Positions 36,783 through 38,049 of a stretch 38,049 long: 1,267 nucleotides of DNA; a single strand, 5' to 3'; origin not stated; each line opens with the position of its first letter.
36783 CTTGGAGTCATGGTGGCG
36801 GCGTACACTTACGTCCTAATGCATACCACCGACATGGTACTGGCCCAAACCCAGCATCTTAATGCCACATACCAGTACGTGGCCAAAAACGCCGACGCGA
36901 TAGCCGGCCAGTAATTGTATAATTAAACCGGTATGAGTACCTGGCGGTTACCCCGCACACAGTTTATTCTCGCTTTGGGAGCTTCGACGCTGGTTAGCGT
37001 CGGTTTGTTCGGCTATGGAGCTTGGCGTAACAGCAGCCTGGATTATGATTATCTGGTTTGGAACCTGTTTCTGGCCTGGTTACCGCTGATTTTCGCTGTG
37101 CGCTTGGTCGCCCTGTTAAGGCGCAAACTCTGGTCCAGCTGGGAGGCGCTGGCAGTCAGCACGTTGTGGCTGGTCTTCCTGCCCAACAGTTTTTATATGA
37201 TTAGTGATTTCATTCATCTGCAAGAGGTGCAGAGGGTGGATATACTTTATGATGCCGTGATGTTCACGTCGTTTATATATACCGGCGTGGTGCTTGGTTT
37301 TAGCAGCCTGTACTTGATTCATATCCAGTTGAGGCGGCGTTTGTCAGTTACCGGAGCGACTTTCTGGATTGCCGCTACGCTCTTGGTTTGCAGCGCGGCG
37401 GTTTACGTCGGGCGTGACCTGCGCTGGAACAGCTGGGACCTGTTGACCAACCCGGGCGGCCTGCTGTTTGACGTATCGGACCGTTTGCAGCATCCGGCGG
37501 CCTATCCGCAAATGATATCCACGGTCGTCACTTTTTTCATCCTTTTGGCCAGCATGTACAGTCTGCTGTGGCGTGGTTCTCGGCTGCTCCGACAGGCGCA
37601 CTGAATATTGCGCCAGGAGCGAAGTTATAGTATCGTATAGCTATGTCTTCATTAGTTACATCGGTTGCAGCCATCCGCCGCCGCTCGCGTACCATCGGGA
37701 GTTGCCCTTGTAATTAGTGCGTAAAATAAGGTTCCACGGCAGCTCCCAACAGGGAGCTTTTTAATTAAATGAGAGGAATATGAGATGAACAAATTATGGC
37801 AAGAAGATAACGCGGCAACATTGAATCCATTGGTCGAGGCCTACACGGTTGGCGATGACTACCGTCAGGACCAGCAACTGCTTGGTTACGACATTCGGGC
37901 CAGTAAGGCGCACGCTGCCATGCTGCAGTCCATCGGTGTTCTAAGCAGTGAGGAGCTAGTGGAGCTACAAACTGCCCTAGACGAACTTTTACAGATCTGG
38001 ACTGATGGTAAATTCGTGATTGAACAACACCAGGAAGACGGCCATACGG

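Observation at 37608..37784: Arginine-codon leader peptide with mutually exclusive antiterminator and terminator helices upstream of argH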

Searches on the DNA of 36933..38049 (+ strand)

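Call 6: search_rna_families(source=window, start=37400, end=38049, threshold=evalue, max_evalue=10)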
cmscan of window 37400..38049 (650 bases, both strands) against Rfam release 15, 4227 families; matches with E-value up to 10: 0.
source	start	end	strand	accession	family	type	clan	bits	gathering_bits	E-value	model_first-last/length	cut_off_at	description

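Call 44: build_rna_model(alignment_id=A3)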
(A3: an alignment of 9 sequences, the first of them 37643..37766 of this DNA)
Model R1 built from alignment A3 (9 sequences, 142 columns); structure: RNAalifold consensus.
model positions 125; base pairs 16; branch points 1; effective number of sequences 2.28; information 0.591 bits per position. Calibrated on 0.2 Mb of random sequence (short: E-values are rough).
structure used (alignment columns):
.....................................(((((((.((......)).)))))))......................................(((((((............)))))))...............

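Call 46: search_with_rna_model(model_id=R1, sources=[window, L001, L003, L004, L005, L006, L007, L013, L017, L029, L083, L086, L088, L090, L091, L092, L094, L095, L096, L097, L099, L100, L102, L103, L104, L105, L106, L107, L108, L109, L110, L112, L114, L115, L116, L121, L157, L158, L160, L161, L162], max_evalue=1)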
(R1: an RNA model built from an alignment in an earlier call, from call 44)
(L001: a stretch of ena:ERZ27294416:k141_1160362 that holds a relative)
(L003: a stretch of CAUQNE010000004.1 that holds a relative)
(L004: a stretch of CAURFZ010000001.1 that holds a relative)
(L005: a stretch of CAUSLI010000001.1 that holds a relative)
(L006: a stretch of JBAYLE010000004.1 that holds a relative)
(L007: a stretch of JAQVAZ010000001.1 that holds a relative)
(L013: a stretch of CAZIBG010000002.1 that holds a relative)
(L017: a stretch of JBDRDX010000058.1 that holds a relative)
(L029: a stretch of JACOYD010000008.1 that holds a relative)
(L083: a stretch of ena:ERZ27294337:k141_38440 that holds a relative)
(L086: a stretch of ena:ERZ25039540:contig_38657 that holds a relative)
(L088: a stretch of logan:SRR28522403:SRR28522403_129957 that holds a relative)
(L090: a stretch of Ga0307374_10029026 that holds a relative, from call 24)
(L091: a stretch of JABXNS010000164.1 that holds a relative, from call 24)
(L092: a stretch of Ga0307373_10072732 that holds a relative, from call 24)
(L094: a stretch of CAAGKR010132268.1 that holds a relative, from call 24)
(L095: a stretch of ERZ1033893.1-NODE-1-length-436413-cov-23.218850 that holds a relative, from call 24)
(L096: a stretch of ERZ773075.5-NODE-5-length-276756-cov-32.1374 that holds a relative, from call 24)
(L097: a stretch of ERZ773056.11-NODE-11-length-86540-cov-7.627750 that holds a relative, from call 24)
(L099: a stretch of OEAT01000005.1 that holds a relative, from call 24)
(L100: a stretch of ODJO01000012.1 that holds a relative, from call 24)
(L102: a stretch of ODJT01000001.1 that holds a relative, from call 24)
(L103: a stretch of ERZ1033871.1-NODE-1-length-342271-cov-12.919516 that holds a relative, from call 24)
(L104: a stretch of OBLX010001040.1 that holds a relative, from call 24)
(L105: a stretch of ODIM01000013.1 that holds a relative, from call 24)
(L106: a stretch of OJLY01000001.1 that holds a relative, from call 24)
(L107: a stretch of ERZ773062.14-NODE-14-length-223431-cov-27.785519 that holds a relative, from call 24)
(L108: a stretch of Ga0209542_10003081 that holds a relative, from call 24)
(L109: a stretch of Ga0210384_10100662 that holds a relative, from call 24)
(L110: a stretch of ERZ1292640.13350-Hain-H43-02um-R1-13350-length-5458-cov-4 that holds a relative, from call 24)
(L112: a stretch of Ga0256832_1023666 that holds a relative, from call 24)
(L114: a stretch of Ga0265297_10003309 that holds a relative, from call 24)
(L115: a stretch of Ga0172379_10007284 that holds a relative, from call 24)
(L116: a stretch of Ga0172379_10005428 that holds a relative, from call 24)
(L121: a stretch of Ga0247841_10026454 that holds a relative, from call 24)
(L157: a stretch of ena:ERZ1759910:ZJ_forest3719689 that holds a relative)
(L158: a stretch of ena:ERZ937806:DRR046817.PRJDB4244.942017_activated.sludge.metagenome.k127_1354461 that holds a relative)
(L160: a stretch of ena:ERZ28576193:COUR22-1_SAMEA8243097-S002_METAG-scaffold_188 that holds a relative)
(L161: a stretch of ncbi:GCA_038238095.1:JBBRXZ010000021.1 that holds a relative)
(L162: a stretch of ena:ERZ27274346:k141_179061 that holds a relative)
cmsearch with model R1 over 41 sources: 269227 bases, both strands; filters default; matches with E-value up to 1: 28.
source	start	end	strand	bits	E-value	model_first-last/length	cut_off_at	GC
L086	2860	2982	+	132.5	3.2e-34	1-125/125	no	0.51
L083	2860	2982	+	129.8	1.8e-33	1-125/125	no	0.5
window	37643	37766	+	124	7.3e-32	1-125/125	no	0.5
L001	3678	3801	+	124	7.3e-32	1-125/125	no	0.5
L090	2360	2484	+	123.5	1.1e-31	1-125/125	no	0.46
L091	2348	2469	+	122.6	1.9e-31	1-125/125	no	0.44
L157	1575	1698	+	117.3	5.6e-30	1-125/125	no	0.48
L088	1255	1374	+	108.3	1.9e-27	1-125/125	no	0.44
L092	1669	1797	+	104.3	2.5e-26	1-125/125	no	0.45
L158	576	705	+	96.1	4.9e-24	1-125/125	no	0.42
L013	2347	2472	+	62.2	1.6e-14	1-125/125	no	0.44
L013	6585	6710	+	62.2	1.6e-14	1-125/125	no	0.44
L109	604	726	+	61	3.5e-14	1-125/125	no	0.39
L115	1069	1205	+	20.7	0.007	1-125/125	no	0.35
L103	1104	1224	+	17.8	0.046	1-125/125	no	0.45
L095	1104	1224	+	17.4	0.058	1-125/125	no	0.45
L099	1104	1224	+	17.4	0.058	1-125/125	no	0.45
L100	1104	1224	+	17.4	0.058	1-125/125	no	0.45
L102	1104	1224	+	17.4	0.058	1-125/125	no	0.45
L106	1104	1224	+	17.4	0.058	1-125/125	no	0.45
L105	1104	1224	+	17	0.078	1-125/125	no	0.45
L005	1604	1724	+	16.9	0.082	1-125/125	no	0.44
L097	1102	1224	+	16.7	0.091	1-125/125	no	0.46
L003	1007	1129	+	16.6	0.1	1-125/125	no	0.44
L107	1102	1224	+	16.6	0.1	1-125/125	no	0.42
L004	1604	1724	+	16.4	0.11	1-125/125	no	0.45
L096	1104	1224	+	14.3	0.43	1-125/125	no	0.44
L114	4661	4787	-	14.1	0.5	1-125/125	no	0.3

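Call 69: search_with_rna_model(model_id=R1, sources=[window, L083, L086, L088, L090, L091, L092, L157, L158, L013, L109, L115, L103, L107, L096, L095], max_evalue=1, make_alignment=true)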
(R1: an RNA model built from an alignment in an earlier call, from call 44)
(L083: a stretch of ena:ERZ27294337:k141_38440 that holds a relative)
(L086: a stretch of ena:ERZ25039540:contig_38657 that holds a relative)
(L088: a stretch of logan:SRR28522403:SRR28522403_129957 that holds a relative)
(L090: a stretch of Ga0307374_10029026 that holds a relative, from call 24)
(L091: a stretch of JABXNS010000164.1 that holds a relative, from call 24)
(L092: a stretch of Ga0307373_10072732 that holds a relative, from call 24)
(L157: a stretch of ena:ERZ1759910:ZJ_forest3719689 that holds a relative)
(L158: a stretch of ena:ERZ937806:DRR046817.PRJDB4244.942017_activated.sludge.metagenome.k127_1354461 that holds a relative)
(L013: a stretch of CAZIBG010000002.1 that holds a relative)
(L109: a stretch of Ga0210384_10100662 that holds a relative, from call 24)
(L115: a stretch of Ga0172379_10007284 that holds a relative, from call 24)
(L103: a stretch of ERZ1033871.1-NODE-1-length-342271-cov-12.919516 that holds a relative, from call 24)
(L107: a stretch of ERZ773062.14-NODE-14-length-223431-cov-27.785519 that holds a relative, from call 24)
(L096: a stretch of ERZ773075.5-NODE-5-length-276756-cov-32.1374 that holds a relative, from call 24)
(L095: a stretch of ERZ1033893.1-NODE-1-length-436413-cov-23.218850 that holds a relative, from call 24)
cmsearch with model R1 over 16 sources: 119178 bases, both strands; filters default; matches with E-value up to 1: 18.
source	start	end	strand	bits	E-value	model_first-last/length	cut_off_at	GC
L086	2860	2982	+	132.5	1.4e-34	1-125/125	no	0.51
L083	2860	2982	+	129.8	7.8e-34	1-125/125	no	0.5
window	37643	37766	+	124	3.2e-32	1-125/125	no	0.5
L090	2360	2484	+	123.5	4.7e-32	1-125/125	no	0.46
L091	2348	2469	+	122.6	8.2e-32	1-125/125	no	0.44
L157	1575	1698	+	117.3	2.5e-30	1-125/125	no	0.48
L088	1255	1374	+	108.3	8.5e-28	1-125/125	no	0.44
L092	1669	1797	+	104.3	1.1e-26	1-125/125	no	0.45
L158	576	705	+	96.1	2.2e-24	1-125/125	no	0.42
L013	2347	2472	+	62.2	7.3e-15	1-125/125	no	0.44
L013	6585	6710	+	62.2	7.3e-15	1-125/125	no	0.44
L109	604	726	+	61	1.5e-14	1-125/125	no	0.39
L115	1069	1205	+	20.7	0.0031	1-125/125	no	0.35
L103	1104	1224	+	17.8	0.02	1-125/125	no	0.45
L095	1104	1224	+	17.4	0.026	1-125/125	no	0.45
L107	1102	1224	+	16.6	0.045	1-125/125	no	0.42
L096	1104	1224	+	14.3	0.19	1-125/125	no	0.44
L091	2384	2463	-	12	0.87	38-117/125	no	0.47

Alignment A4: 18 matches aligned to the model, 178 columns, each read 5' to 3' on its own strand. Consensus structure (alignment columns), stored with it:
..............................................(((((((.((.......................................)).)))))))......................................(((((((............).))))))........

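Call 80: search_rna_families(sources=[L006, L007, L017, L029, L094, L110, L116, L160, L161, L162, L008, L018, L021, L013, L109, L115, L103, L157, L158], threshold=gathering)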
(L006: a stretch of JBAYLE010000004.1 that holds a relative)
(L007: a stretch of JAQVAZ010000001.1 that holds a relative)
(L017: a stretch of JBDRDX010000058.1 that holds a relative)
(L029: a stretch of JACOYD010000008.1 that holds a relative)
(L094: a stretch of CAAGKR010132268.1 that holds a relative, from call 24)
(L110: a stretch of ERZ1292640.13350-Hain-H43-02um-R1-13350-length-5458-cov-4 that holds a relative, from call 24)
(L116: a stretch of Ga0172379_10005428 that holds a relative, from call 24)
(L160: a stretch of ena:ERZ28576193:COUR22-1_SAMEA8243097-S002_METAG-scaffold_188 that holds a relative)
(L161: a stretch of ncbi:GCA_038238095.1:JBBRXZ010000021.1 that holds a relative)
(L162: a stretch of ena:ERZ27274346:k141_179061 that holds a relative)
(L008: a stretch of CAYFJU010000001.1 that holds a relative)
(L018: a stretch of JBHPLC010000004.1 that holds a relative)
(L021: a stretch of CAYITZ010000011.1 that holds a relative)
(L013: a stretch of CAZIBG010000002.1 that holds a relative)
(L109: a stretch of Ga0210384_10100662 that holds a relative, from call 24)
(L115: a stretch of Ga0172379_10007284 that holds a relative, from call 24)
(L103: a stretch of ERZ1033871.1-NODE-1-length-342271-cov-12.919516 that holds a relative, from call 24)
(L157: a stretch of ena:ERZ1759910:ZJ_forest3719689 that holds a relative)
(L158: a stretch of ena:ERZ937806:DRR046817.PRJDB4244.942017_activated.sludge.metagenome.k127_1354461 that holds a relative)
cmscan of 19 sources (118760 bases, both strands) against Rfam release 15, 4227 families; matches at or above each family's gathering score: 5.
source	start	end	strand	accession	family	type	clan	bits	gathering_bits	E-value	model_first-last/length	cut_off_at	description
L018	507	690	+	RF00174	Cobalamin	Cis-reg; riboswitch;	CL00101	100.6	31.5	1e-23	1-189/189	no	Cobalamin riboswitch aptamer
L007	6831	6904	+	RF00005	tRNA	Gene; tRNA;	CL00001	70.7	29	3.8e-13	1-71/71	no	tRNA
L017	5774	5845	-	RF00005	tRNA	Gene; tRNA;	CL00001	70.7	29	3.8e-13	1-71/71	no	tRNA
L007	851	922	+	RF00005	tRNA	Gene; tRNA;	CL00001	65.7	29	9e-12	1-71/71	no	tRNA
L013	40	123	+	RF01786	c-di-GMP-II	Cis-reg; riboswitch;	CL00127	62.5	53.5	2.8e-11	1-84/84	no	Cyclic di-GMP-II riboswitch aptamer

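Call 81: search_rna_families(source=L029, start=2150, end=2700, threshold=evalue, max_evalue=1)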
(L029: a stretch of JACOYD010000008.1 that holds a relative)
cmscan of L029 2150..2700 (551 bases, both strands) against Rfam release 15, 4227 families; matches with E-value up to 1: 3.
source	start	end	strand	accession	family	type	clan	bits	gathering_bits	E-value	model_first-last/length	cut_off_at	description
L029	2580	2628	+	RF04134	MIR7504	Gene; miRNA;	-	22.7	83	0.17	1-124/124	no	MIR7504 microRNA precursor family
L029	2583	2625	+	RF03843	MIR2600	Gene; miRNA;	-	22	98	0.076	1-85/85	no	MIR2600 microRNA precursor family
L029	2410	2593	+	RF00230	T-box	Cis-reg; leader;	-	21.4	93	0.012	1-219/219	no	T-box leader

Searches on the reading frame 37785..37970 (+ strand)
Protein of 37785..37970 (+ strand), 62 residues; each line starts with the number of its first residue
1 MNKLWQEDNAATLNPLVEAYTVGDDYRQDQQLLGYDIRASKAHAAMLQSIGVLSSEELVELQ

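Call 24: find_related_loci(query=A2, collection=metagenome_contigs, flank=2500)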
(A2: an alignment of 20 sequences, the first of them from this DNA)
Query A2 (62 aa) in metagenome_contigs; peptide patterns used: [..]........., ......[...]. (x = any residue, [..] = any of these).
146 stretches matched a pattern; 68 encode a relative of the query (tblastn E <= 1e-3); 68 distinct loci.
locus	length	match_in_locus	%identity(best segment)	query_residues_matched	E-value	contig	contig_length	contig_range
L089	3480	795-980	85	1-62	3e-33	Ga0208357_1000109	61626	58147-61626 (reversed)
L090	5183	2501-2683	74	1-61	7e-28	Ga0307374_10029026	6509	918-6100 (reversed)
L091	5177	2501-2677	68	3-61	4e-26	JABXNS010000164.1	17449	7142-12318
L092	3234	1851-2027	63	3-61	3e-22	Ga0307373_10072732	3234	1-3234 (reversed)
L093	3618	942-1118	63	3-61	3e-22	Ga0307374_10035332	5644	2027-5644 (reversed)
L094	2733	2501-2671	67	2-58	9e-22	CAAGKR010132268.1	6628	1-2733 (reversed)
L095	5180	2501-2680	63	2-61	4e-21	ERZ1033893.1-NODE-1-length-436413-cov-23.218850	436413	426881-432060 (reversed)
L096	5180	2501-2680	62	2-61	6e-21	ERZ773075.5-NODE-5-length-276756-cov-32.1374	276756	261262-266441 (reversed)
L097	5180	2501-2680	62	2-61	5e-21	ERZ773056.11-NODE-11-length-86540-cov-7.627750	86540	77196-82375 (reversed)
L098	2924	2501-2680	62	2-61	6e-21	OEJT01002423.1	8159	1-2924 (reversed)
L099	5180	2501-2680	62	2-61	6e-21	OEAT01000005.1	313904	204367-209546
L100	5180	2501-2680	62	2-61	6e-21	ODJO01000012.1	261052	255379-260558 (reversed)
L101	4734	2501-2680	62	2-61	6e-21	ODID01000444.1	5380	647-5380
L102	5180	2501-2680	62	2-61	6e-21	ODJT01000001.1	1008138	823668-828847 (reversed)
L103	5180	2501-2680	62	2-61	6e-21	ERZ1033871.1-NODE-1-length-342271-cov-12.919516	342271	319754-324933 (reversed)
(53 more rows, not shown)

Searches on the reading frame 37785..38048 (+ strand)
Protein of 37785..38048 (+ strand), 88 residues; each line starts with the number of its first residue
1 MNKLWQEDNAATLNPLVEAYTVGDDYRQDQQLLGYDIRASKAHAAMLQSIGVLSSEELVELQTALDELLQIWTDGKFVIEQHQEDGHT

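Call 10: find_homologous_proteins(query=window:37785-38048:+, max_evalue=0.00001)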
Query window:37785-38048:+ (88 aa): 1 proteins with E <= 0.00001 among 6 candidates.
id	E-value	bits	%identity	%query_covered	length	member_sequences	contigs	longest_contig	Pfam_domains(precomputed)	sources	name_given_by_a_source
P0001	3.0e-31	125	69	100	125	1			PF00206.26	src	-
